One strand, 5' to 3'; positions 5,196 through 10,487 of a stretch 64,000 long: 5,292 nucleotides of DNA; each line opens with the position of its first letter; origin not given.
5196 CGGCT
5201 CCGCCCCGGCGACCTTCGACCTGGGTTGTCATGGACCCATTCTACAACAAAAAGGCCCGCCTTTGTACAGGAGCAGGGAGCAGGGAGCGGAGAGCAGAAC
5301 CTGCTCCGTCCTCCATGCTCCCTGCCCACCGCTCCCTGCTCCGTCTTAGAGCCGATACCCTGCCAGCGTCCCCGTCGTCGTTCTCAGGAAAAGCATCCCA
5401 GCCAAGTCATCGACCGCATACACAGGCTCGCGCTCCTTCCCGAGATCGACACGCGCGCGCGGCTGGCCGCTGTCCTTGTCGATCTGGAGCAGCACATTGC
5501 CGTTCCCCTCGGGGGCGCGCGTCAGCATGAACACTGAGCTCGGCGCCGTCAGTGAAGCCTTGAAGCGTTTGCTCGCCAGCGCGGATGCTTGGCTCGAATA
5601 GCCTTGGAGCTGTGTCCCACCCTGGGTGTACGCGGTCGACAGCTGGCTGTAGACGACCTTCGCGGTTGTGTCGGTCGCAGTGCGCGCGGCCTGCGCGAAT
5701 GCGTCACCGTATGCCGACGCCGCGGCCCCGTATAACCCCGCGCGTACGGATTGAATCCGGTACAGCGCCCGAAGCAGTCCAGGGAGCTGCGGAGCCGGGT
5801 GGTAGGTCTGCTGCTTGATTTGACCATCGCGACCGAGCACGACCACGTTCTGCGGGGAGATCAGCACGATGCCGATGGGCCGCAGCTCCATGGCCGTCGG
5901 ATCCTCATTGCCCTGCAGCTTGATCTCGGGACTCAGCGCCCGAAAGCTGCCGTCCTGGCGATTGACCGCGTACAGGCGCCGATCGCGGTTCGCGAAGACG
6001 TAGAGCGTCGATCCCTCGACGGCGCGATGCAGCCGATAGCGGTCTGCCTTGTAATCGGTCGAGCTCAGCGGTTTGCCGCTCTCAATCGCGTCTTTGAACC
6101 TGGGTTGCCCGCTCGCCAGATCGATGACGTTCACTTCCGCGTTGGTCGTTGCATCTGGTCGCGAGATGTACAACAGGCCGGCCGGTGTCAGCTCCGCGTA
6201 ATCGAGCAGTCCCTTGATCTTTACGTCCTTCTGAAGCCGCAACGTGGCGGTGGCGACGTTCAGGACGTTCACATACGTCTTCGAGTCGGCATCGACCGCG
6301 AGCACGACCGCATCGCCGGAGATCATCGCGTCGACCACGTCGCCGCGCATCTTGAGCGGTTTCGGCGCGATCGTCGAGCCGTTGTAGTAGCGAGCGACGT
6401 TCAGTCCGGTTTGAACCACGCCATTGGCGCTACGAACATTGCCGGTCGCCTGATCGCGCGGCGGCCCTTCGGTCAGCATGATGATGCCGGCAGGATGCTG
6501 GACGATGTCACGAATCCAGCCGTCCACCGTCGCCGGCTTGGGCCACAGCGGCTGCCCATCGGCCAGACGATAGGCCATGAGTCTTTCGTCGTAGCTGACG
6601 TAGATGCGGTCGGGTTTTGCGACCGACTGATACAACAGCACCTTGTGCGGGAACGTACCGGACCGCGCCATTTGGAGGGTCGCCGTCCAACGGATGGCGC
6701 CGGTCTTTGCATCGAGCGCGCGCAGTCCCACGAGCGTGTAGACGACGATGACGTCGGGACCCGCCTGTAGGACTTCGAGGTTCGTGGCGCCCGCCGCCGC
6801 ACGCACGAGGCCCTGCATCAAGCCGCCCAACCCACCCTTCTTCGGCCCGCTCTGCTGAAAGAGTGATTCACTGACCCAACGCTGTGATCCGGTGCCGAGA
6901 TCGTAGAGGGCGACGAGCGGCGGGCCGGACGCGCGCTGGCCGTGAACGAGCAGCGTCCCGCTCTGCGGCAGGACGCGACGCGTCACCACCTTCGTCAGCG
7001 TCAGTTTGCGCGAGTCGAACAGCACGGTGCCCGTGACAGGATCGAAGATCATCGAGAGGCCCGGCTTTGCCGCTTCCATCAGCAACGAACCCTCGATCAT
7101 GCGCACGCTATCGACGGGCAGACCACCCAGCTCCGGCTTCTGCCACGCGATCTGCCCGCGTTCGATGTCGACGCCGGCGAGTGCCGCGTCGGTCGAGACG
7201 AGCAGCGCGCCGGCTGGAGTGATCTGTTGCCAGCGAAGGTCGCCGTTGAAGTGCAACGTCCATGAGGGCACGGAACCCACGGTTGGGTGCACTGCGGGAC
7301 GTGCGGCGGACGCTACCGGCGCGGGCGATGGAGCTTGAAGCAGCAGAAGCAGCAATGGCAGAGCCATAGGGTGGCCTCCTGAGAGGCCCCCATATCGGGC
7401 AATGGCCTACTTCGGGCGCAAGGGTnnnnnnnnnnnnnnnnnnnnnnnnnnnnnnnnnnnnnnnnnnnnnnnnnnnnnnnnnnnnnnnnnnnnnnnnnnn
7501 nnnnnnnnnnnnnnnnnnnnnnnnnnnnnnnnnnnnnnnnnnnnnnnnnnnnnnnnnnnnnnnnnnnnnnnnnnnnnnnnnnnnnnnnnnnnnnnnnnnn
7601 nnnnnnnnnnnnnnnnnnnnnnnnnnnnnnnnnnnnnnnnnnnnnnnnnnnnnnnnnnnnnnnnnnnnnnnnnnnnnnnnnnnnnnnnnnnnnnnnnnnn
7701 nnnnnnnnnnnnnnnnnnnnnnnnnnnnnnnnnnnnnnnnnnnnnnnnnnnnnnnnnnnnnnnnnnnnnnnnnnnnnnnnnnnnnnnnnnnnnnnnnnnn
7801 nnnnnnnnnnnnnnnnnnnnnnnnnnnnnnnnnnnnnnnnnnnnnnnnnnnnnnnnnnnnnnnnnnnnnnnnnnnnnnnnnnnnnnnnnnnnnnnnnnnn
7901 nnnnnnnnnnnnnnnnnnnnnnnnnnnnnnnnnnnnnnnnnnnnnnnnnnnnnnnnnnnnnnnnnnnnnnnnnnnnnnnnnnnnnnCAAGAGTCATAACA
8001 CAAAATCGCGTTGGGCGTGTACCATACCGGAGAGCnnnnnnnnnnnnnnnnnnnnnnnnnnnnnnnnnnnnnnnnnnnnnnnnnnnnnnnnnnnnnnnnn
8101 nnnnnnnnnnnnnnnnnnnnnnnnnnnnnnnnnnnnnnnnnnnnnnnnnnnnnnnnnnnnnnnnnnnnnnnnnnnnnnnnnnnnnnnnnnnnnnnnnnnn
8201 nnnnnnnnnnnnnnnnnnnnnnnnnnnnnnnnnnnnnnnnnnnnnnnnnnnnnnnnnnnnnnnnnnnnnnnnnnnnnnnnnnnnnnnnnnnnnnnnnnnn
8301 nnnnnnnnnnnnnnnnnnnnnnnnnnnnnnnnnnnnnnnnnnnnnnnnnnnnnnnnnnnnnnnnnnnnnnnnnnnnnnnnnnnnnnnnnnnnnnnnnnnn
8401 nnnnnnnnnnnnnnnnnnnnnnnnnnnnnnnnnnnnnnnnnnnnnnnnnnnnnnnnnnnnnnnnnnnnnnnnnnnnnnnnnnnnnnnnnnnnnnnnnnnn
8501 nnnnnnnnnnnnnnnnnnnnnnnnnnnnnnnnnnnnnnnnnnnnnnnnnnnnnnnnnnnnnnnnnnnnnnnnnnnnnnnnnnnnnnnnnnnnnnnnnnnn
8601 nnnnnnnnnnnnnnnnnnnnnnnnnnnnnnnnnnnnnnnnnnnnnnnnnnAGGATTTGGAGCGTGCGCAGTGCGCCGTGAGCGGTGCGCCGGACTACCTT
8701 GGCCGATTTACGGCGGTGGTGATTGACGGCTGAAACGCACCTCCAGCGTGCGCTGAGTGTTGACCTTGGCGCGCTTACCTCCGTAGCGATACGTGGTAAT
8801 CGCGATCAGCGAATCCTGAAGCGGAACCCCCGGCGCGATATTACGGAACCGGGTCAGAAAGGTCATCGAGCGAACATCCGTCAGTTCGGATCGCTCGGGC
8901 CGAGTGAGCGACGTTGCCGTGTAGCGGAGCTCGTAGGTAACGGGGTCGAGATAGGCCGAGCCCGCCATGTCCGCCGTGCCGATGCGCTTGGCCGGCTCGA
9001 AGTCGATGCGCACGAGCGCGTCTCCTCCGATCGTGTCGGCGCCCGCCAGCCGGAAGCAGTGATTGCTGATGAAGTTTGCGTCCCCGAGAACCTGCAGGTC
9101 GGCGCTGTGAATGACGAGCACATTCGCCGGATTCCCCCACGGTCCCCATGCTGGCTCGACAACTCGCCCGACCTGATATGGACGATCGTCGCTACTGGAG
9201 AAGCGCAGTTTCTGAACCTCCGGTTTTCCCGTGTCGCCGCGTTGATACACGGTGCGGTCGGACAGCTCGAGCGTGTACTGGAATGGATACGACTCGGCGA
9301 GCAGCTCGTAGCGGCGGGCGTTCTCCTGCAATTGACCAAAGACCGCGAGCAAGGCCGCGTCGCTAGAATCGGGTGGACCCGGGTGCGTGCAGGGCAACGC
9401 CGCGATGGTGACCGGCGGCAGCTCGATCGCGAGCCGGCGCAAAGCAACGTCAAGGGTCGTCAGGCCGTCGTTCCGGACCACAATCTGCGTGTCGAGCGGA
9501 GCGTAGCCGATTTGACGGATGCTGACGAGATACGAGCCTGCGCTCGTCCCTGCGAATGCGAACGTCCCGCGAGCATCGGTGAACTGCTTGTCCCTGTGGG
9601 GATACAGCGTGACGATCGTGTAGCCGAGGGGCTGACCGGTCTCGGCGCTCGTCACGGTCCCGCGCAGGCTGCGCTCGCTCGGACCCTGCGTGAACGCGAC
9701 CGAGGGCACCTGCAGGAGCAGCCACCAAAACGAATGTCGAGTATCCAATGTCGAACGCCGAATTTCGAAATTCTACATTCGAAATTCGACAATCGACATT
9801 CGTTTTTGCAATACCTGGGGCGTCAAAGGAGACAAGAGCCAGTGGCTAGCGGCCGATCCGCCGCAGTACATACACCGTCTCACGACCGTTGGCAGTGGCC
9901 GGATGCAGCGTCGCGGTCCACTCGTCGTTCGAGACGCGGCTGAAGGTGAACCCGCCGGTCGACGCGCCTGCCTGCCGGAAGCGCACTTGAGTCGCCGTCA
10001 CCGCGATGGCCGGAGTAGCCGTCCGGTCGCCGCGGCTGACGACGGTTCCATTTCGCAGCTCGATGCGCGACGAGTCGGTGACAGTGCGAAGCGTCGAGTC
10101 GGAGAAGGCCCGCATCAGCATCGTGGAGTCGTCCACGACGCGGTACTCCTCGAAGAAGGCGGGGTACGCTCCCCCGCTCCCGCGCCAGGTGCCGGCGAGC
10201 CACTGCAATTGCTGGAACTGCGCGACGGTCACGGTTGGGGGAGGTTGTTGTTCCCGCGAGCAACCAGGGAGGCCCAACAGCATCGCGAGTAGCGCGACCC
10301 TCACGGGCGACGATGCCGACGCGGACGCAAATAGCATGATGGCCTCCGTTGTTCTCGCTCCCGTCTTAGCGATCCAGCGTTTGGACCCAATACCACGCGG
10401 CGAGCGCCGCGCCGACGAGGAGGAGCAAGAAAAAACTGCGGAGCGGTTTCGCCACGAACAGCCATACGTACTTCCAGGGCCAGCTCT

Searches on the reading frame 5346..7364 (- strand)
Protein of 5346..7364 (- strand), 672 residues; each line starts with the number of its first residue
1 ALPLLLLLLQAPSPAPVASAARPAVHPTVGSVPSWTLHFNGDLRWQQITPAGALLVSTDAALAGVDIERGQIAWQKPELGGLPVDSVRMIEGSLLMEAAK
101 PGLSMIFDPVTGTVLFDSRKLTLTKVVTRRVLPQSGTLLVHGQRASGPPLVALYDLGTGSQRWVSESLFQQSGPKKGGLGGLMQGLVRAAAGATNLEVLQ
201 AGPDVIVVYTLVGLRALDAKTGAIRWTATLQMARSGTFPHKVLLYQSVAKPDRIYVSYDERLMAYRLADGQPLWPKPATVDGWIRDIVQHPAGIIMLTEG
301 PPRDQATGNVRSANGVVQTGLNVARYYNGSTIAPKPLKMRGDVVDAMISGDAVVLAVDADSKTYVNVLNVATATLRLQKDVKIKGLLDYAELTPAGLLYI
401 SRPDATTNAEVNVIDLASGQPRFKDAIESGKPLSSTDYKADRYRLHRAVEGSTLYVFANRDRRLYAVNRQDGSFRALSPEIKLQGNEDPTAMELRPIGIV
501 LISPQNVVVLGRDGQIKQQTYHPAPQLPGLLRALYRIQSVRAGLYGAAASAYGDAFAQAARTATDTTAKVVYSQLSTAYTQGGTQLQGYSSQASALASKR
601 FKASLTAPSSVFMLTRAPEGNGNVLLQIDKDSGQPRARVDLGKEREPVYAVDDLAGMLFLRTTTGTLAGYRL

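Call 32: search_protein_families(library=pfam, proteins=[window:5346-7364:-], max_evalue=0.001)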
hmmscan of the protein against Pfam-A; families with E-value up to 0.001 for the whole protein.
window:5346-7364:- (672 aa): 2 families
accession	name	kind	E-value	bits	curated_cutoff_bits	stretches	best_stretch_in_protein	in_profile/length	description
PF13360.13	PQQ_2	-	3.2e-10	40.5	27.6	1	151-421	5-229/233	Outer membrane protein assembly factor BamB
PF25293.1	Beta-prop_EMC1_N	-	0.00016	21.9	34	0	199-293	71-164/219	EMC1 N-terminal beta-propeller domain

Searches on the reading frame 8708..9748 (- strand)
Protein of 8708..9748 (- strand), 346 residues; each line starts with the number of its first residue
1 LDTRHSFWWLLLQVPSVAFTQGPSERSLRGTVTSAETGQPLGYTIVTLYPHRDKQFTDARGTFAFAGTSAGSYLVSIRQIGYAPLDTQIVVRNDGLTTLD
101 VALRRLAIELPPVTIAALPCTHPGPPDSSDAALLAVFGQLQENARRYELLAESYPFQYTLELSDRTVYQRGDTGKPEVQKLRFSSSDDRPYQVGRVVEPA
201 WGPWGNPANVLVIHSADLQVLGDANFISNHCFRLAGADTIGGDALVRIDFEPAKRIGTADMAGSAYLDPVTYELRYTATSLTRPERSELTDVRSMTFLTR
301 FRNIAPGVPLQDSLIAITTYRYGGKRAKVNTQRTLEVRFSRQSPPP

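Call 6: search_protein_families(library=pfam, proteins=[window:8708-9748:-], max_evalue=0.1)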
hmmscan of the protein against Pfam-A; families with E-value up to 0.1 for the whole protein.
window:8708-9748:- (346 aa): 2 families
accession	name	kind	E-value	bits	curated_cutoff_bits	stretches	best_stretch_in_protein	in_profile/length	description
PF13620.12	CarboxypepD_reg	-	1.2e-12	48.4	32.3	1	27-104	1-82/82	Carboxypeptidase regulatory-like domain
PF13715.12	CarbopepD_reg_2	-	1.6e-09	38.1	32.2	1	29-113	2-86/88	CarboxypepD_reg-like domain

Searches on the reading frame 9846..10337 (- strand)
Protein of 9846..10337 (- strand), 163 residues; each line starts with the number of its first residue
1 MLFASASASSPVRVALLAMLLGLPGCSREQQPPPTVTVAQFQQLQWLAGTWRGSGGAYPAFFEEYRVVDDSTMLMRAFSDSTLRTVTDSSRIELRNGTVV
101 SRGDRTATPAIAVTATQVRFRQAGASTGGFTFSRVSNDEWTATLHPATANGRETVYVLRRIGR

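Call 6: search_protein_families(library=pfam, proteins=[window:9846-10337:-], max_evalue=0.1)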
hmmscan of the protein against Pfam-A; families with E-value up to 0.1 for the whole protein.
window:9846-10337:- (163 aa): 2 families
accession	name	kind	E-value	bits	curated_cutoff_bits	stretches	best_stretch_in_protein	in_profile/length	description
PF08768.17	THAP4_heme-bd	-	0.019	15.5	25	1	41-63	2-24/151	THAP4-like, heme-binding beta-barrel domain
PF12019.13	GspH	-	0.041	14.8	21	1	76-140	35-98/108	Type II transport protein GspH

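Call 67: search_protein_families(library=phrogs, proteins=[window:9846-10337:-], max_evalue=0.01)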
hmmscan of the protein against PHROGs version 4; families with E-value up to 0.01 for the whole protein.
window:9846-10337:- (163 aa): 0 families
